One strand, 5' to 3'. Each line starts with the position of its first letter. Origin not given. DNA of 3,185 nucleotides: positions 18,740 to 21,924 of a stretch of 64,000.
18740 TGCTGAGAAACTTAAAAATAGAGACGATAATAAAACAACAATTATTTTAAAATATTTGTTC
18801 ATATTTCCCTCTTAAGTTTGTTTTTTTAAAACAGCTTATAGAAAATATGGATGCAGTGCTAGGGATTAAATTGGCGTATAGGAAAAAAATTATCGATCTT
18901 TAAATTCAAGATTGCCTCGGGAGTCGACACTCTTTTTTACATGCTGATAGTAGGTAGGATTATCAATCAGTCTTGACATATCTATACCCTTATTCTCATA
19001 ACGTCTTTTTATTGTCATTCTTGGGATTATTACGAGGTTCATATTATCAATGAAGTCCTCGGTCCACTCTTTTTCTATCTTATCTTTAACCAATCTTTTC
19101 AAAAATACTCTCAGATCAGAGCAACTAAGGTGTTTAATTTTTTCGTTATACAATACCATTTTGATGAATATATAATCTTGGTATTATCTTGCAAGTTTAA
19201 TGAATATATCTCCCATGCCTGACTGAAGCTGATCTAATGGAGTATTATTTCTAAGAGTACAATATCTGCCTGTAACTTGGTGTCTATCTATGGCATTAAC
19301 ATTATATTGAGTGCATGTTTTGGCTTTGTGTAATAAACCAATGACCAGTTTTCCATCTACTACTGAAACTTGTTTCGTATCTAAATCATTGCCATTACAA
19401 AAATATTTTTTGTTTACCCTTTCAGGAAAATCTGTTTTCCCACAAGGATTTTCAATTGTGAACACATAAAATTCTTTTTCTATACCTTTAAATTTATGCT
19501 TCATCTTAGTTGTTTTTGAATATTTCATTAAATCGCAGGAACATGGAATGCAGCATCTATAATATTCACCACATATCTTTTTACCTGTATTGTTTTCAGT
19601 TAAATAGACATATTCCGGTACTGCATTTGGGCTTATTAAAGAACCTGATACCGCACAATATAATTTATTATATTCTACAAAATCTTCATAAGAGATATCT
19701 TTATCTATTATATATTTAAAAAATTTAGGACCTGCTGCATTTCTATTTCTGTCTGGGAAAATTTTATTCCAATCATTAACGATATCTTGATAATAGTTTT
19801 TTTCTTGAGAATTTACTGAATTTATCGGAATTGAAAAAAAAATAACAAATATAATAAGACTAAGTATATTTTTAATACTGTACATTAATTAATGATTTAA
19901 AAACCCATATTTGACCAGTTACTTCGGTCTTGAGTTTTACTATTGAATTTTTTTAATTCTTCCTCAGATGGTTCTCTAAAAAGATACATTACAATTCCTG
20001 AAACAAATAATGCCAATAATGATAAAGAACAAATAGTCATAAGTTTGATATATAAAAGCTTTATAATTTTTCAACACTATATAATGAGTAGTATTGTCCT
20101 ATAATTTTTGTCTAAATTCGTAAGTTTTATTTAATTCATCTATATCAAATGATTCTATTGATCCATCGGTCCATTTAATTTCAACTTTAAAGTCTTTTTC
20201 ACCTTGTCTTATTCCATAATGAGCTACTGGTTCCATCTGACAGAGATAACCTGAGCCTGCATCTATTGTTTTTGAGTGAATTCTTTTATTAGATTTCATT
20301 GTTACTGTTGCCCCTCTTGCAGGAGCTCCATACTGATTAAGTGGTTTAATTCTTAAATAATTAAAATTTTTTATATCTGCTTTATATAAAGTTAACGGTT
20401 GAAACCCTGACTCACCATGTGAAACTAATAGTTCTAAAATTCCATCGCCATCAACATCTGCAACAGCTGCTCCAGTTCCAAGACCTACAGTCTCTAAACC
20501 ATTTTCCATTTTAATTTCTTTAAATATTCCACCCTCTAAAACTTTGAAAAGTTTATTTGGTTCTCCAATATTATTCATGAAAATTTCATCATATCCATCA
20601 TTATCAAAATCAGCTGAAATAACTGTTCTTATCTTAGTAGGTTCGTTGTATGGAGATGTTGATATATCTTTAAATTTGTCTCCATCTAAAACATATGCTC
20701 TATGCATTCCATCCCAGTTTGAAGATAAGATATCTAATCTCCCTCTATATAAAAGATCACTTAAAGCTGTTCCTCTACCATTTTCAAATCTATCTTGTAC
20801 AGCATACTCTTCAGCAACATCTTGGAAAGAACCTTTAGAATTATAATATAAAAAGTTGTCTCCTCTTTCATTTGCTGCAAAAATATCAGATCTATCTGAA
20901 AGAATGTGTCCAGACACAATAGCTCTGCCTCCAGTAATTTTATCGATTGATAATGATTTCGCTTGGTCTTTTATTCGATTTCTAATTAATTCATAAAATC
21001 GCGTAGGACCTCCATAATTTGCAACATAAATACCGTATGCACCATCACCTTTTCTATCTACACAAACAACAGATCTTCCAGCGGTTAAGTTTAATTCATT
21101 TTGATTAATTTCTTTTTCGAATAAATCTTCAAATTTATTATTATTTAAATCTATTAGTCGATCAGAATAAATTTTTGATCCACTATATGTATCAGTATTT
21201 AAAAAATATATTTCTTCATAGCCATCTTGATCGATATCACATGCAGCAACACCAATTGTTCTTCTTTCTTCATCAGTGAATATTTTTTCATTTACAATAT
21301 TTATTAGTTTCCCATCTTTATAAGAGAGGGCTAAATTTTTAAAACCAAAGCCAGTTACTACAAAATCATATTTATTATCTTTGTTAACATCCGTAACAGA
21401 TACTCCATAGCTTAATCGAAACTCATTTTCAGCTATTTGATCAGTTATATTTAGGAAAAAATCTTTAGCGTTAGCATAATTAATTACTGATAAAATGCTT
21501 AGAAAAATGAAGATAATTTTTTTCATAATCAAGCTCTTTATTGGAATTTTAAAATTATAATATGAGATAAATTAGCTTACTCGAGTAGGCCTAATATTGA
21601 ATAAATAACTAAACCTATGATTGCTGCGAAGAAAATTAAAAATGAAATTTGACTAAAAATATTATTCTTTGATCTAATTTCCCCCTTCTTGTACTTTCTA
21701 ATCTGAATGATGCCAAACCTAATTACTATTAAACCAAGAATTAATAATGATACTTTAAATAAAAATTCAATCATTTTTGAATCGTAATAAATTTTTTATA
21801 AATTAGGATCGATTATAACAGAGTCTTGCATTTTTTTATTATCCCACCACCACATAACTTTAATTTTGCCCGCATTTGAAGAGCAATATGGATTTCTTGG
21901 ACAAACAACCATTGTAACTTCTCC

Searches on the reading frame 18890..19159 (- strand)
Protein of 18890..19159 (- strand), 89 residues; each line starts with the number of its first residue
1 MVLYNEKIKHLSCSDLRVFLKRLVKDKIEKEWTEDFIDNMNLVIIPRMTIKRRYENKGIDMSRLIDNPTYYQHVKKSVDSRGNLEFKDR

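Call 3: search_protein_families(library=pfam, proteins=[window:18890-19159:-], max_evalue=0.1)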
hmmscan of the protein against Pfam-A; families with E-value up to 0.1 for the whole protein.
window:18890-19159:- (89 aa): 1 family
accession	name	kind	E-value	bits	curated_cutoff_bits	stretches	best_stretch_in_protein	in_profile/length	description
PF21845.1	DUF6904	-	0.047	13.9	27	1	11-80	145-214/238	Domain of unknown function (DUF6904)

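Call 4: search_protein_families(library=ncbifam, proteins=[window:18890-19159:-], max_evalue=0.1)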
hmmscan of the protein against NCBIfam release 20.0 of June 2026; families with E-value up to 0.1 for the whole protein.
window:18890-19159:- (89 aa): 0 families

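Call 57: search_protein_families(library=padloc, proteins=[window:18890-19159:-], max_evalue=0.01)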
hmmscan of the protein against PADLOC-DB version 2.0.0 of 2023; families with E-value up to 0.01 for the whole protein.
window:18890-19159:- (89 aa): 0 families

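Call 58: search_protein_families(library=phrogs, proteins=[window:18890-19159:-], max_evalue=0.01)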
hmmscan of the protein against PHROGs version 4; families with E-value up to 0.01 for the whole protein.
window:18890-19159:- (89 aa): 0 families

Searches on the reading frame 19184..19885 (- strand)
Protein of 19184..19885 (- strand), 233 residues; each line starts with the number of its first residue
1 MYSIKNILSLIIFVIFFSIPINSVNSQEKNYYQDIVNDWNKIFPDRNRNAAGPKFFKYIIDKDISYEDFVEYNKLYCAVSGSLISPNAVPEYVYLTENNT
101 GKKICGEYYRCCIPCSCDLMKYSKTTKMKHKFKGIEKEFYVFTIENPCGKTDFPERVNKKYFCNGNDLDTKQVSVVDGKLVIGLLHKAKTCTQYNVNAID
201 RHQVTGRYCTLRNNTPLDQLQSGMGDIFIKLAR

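Call 3: search_protein_families(library=pfam, proteins=[window:19184-19885:-], max_evalue=0.1)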
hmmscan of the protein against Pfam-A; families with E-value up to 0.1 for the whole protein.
window:19184-19885:- (233 aa): 0 families

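Call 4: search_protein_families(library=ncbifam, proteins=[window:19184-19885:-], max_evalue=0.1)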
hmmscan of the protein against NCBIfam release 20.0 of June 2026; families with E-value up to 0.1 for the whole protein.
window:19184-19885:- (233 aa): 0 families

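Call 57: search_protein_families(library=padloc, proteins=[window:19184-19885:-], max_evalue=0.01)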
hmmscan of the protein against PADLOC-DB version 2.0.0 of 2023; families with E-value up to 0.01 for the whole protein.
window:19184-19885:- (233 aa): 0 families

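Call 58: search_protein_families(library=phrogs, proteins=[window:19184-19885:-], max_evalue=0.01)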
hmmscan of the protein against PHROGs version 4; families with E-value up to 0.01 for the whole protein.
window:19184-19885:- (233 aa): 0 families

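Call 83: search_protein_representatives(protein=window:19184-19885:-)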
Query: 233 residues. Proteins with E-value up to 0.001 (for the whole library): 358; up to 1e-10: 146; up to 1e-30: 27. The best 150 are listed.
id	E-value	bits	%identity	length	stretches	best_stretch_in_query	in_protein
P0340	3.1e-74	265.8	51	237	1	10-232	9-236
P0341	3.9e-59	216.4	42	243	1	10-232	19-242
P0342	1.2e-47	178.8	60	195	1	8-141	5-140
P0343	4.4e-47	176.9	42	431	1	27-232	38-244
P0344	3.5e-43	164.2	41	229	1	8-232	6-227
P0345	3.6e-43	164.1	37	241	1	10-232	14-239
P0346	4.5e-43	163.8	68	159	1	52-158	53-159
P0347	9.7e-42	159.5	41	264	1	36-232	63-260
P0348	3.6e-40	154.3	43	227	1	6-196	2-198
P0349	4.9e-40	153.9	60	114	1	120-233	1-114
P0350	2.2e-39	151.8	49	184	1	45-232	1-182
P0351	2.0e-37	145.4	42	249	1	11-173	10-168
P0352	2.2e-36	141.9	45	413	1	34-232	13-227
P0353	6.2e-36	140.5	38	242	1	11-232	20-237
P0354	2.1e-35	138.7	57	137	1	37-143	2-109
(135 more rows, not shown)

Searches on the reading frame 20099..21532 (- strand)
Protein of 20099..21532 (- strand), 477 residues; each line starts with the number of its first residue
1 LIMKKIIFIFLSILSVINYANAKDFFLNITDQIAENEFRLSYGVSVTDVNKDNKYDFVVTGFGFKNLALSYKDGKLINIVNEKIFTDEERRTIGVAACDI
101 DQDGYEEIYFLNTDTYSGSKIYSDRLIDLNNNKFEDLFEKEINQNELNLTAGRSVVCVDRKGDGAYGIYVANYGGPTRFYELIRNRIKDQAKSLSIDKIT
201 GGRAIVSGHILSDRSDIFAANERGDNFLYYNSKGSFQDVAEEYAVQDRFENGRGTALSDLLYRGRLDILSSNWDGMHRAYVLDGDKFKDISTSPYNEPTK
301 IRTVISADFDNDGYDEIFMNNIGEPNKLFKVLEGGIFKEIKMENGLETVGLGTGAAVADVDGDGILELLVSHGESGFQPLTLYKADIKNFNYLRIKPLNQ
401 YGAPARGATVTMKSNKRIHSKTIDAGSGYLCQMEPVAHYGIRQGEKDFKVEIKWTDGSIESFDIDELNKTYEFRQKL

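Call 3: search_protein_families(library=pfam, proteins=[window:20099-21532:-], max_evalue=0.1)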
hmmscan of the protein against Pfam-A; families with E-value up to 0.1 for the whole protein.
window:20099-21532:- (477 aa): 3 families
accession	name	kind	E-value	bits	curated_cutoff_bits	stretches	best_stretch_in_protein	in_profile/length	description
PF13517.12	FG-GAP_3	-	7.8e-23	81.3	26.9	3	264-318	6-60/61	FG-GAP-like repeat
PF01839.29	FG-GAP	-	6.7e-13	48.7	22.1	1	352-370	2-20/37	FG-GAP repeat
PF07593.17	UnbV_ASPIC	-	7e-10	39.1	23.4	1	405-471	1-67/68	ASPIC and UnbV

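Call 4: search_protein_families(library=ncbifam, proteins=[window:20099-21532:-], max_evalue=0.1)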
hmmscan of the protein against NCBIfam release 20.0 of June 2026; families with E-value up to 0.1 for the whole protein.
window:20099-21532:- (477 aa): 0 families

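Call 17: find_homologous_proteins(query=window:20099-21532:-, max_evalue=0.00001)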
Query window:20099-21532:- (477 aa): 3776 proteins with E <= 0.00001 among 8000 candidates; the best 120 are listed.
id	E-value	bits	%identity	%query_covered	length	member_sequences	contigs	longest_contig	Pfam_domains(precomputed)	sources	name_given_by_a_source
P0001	0.0e+0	1037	97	100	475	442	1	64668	PF01839.30,PF13517.13,PF07593.19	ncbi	-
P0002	2.8e-289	978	94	100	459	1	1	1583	PF01839.30,PF13517.13,PF07593.19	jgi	jgi:hypothetical protein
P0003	3.2e-269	912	97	88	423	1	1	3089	PF01839.30,PF13517.13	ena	-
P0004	1.6e-264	896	83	99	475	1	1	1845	PF01839.30,PF13517.13,PF07593.19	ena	-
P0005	1.7e-260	883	97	85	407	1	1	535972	PF01839.30,PF13517.13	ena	-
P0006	1.7e-254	863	80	99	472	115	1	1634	PF01839.30,PF13517.13,PF07593.19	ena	-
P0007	7.1e-254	861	83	95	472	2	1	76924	PF01839.30,PF13517.13,PF07593.19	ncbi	-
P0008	1.7e-253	860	97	83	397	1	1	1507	PF01839.30,PF13517.13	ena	-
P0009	1.9e-253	860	82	95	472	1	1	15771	PF01839.30,PF13517.13,PF07593.19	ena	-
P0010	8.2e-253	858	80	99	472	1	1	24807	PF01839.30,PF13517.13,PF07593.19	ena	-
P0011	9.4e-253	857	82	95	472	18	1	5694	PF01839.30,PF13517.13,PF07593.19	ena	-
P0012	2.5e-252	856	82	95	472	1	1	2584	PF01839.30,PF13517.13,PF07593.19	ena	-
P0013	2.7e-252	856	80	99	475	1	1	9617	PF01839.30,PF13517.13,PF07593.19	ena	-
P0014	5.5e-252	855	82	95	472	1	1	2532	PF01839.30,PF13517.13,PF07593.19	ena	-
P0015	7.6e-252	854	81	96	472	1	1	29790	PF01839.30,PF13517.13,PF07593.19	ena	-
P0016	1.3e-251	854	81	96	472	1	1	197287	PF01839.30,PF13517.13,PF07593.19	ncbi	-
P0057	4.8e-227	773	71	99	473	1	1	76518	PF01839.30,PF13517.13,PF07593.19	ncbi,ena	-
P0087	7.1e-225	766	74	95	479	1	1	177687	PF01839.30,PF13517.13,PF07593.19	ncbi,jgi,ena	jgi:hypothetical protein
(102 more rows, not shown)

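Call 18: find_encoding_contigs(protein=P0016, flank=10000, max_places=2)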
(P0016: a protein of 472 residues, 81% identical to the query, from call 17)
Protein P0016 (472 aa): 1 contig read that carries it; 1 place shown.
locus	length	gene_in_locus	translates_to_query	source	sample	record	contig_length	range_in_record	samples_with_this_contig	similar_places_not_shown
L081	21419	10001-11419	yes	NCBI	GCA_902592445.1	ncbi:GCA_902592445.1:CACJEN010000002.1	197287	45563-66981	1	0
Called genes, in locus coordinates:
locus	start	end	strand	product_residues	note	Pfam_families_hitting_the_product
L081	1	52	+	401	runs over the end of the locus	PF00534:Glycos_transf_1, PF13692:Glyco_trans_1_4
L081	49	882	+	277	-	PF00535:Glycos_transf_2, PF10111:Glyco_tranf_2_2 (weak)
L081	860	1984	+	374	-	PF13439:Glyco_transf_4, PF00534:Glycos_transf_1, PF13692:Glyco_trans_1_4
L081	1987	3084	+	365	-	PF13439:Glyco_transf_4 (weak), PF00534:Glycos_transf_1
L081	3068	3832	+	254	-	PF03808:Glyco_tran_WecG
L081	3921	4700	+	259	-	-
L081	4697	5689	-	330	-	PF01073:3Beta_HSD, PF01370:Epimerase, PF02719:Polysacc_synt_2, PF04321:RmlD_sub_bind, PF05368:NmrA, PF07993:NAD_binding_4, PF16363:GDP_Man_Dehyd, PF13460:NAD_binding_10, +1 more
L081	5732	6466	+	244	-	PF03808:Glyco_tran_WecG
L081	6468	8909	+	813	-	PF00890:FAD_binding_2 (weak), PF01266:DAO, PF03486:HI0933_like (faint), PF07992:Pyr_redox_2 (faint), PF13450:NAD_binding_8 (faint), PF16350:FAO_M, PF01571:GCV_T, PF08669:GCV_T_C, +1 more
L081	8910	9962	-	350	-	PF00478:IMPDH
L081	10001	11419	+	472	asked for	PF01839:FG-GAP (faint), PF13517:FG-GAP_3, PF07593:UnbV_ASPIC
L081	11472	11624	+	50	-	-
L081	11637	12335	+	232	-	-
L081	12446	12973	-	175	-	PF00156:Pribosyltran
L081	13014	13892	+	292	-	PF01048:PNP_UDP_1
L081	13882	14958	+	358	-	PF01008:IF-2B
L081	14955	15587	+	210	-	PF00596:Aldolase_II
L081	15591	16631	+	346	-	PF02675:AdoMet_dc, PF17284:Spermine_synt_N (weak), PF01564:Spermine_synth, PF03602:Cons_hypoth95 (weak)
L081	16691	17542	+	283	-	PF00497:SBP_bac_3, PF10613:Lig_chan-Glu_bd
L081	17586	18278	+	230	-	PF00528:BPD_transp_1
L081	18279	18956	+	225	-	PF00528:BPD_transp_1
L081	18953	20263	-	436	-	PF01554:MatE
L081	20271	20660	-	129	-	PF19662:DUF6165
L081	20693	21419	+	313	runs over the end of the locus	PF01075:Glyco_transf_9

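Call 19: find_encoding_contigs(protein=P0087, flank=10000, max_places=2)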
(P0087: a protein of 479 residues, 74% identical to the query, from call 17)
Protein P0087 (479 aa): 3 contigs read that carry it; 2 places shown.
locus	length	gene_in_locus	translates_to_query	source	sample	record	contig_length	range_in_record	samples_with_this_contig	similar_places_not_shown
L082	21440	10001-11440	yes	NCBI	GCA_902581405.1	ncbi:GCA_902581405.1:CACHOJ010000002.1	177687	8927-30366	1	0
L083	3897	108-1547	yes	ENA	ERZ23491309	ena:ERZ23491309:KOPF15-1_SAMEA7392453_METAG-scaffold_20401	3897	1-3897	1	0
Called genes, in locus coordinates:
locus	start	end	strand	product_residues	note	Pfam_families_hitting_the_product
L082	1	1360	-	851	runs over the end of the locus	PF00133:tRNA-synt_1, PF09334:tRNA-synt_1g, PF13603:tRNA-synt_1_2, PF00133:tRNA-synt_1, PF09334:tRNA-synt_1g (weak), PF08264:Anticodon_1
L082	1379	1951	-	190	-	PF12100:DUF3576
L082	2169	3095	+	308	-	PF13609:Porin_4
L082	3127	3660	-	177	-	PF02581:TMP-TENI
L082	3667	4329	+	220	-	PF01168:Ala_racemase_N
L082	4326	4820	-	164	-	PF03734:YkuD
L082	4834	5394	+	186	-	PF00486:Trans_reg_C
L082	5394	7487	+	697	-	PF12895:ANAPC3 (weak), PF13414:TPR_11 (weak), PF00515:TPR_1 (weak), PF13489:Methyltransf_23 (weak), PF13847:Methyltransf_31, PF08241:Methyltransf_11, PF08242:Methyltransf_12, PF13649:Methyltransf_25, +12 more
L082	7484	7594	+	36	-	PF03889:ArfA (weak)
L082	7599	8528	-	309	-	PF00294:PfkB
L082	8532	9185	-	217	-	PF00730:HhH-GPD, PF00633:HHH (weak)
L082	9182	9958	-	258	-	PF01113:DapB_N, PF05173:DapB_C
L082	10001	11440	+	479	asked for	PF01839:FG-GAP (faint), PF13517:FG-GAP_3, PF07593:UnbV_ASPIC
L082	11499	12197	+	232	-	-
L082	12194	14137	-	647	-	PF12895:ANAPC3 (weak), PF13431:TPR_17, PF14559:TPR_19, PF00515:TPR_1 (weak), PF13181:TPR_8 (weak), PF00515:TPR_1, PF07719:TPR_2, PF13844:Glyco_transf_41, +17 more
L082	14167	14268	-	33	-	-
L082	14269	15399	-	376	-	PF00226:DnaJ, PF01556:DnaJ_C, PF00684:DnaJ_CXXCXGXG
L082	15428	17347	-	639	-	PF00012:HSP70, PF06723:MreB_Mbl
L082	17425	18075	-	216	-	PF01025:GrpE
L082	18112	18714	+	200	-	PF01725:Ham1p_like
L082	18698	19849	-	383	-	PF13458:Peripla_BP_6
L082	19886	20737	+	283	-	PF00590:TP_methylase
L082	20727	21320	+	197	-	PF04972:BON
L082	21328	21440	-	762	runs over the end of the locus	PF00390:malic, PF03949:Malic_M, PF01515:PTA_PTB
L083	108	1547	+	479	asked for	PF01839:FG-GAP (faint), PF13517:FG-GAP_3, PF07593:UnbV_ASPIC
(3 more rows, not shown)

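Call 20: find_encoding_contigs(protein=P0057, flank=10000, max_places=2)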
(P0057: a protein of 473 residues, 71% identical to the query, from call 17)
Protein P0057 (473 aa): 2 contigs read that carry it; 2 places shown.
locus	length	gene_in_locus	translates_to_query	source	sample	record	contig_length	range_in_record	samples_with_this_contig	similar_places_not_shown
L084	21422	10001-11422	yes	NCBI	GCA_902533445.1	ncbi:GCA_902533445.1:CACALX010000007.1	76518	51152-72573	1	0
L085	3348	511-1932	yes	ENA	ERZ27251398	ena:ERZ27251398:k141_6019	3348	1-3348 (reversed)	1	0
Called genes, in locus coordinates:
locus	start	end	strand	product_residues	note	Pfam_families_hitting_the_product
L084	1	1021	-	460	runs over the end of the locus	PF00909:Ammonium_transp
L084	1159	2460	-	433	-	PF00909:Ammonium_transp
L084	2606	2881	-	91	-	PF00216:Bac_DNA_binding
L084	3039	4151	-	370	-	PF02163:Peptidase_M50, PF00595:PDZ (weak), PF13180:PDZ_2 (weak), PF17820:PDZ_6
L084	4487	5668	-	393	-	-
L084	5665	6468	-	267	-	PF07044:DUF1329, PF17131:TP_0789-like, PF07044:DUF1329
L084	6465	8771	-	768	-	PF03176:MMPL, PF02460:Patched (weak), PF12349:Sterol-sensing (faint), PF03176:MMPL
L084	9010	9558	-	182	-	PF13778:DUF4174 (weak)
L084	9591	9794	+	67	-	-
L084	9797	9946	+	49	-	-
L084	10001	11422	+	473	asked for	PF01839:FG-GAP (faint), PF13517:FG-GAP_3, PF07593:UnbV_ASPIC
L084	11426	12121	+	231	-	-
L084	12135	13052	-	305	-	PF10017:Methyltransf_33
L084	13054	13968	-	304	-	PF01209:Ubie_methyltran, PF08241:Methyltransf_11, PF08242:Methyltransf_12, PF13649:Methyltransf_25, PF13847:Methyltransf_31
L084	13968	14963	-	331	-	PF05721:PhyH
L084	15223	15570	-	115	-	-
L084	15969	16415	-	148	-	PF05014:Nuc_deoxyrib_tr (weak), PF11071:Nuc_deoxyri_tr3, PF15891:Nuc_deoxyri_tr2 (weak)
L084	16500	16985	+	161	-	PF04461:YajQ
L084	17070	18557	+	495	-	PF04851:ResIII, PF00270:DEAD, PF00271:Helicase_C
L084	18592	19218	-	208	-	PF02586:SRAP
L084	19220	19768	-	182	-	PF13174:TPR_6 (faint), PF13181:TPR_8 (faint), PF13428:TPR_14 (faint), PF13371:TPR_9 (faint), PF00515:TPR_1 (weak), PF07719:TPR_2 (weak), PF13424:TPR_12 (weak), PF13432:TPR_16 (weak), +2 more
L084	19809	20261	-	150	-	-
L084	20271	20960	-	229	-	PF00520:Ion_trans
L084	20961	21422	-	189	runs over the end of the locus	PF00657:Lipase_GDSL, PF13472:Lipase_GDSL_2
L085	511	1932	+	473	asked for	PF01839:FG-GAP (faint), PF13517:FG-GAP_3, PF07593:UnbV_ASPIC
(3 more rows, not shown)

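Call 40: search_solved_structures(query=window:20099-21532:-, max_evalue=0.01)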
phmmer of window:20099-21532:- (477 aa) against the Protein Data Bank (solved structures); distinct sequences matched with E-value up to 0.01: 1.
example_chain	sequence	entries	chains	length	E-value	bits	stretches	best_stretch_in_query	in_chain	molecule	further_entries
9etn_A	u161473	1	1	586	4.2e-101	342.6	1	35-471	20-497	Cartilage acidic protein 1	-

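Call 57: search_protein_families(library=padloc, proteins=[window:20099-21532:-], max_evalue=0.01)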
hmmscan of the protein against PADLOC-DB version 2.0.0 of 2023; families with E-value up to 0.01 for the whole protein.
window:20099-21532:- (477 aa): 0 families

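Call 58: search_protein_families(library=phrogs, proteins=[window:20099-21532:-], max_evalue=0.01)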
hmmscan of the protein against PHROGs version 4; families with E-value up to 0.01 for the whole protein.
window:20099-21532:- (477 aa): 0 families

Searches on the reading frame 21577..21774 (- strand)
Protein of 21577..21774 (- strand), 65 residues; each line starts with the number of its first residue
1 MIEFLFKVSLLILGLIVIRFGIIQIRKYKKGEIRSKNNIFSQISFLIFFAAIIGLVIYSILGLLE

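Call 3: search_protein_families(library=pfam, proteins=[window:21577-21774:-], max_evalue=0.1)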
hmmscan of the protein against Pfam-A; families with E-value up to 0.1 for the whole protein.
window:21577-21774:- (65 aa): 2 families
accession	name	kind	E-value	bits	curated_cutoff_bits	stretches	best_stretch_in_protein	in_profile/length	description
PF11877.13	DUF3397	-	7.9e-05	23.3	25.9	1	8-60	60-112/112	Protein of unknown function (DUF3397)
PF20664.2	DUF6814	-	0.017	15.8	25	1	10-58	12-60/71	Family of unknown function (DUF6814)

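Call 4: search_protein_families(library=ncbifam, proteins=[window:21577-21774:-], max_evalue=0.1)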
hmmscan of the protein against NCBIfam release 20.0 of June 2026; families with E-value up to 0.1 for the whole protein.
window:21577-21774:- (65 aa): 0 families

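Call 57: search_protein_families(library=padloc, proteins=[window:21577-21774:-], max_evalue=0.01)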
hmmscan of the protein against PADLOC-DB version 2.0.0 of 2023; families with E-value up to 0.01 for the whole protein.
window:21577-21774:- (65 aa): 1 family
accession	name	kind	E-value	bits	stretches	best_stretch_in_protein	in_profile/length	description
PDLC00672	Effector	-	0.00049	17.7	1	3-49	54-100/273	2TM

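Call 58: search_protein_families(library=phrogs, proteins=[window:21577-21774:-], max_evalue=0.01)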
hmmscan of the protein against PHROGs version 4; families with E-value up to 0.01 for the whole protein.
window:21577-21774:- (65 aa): 0 families
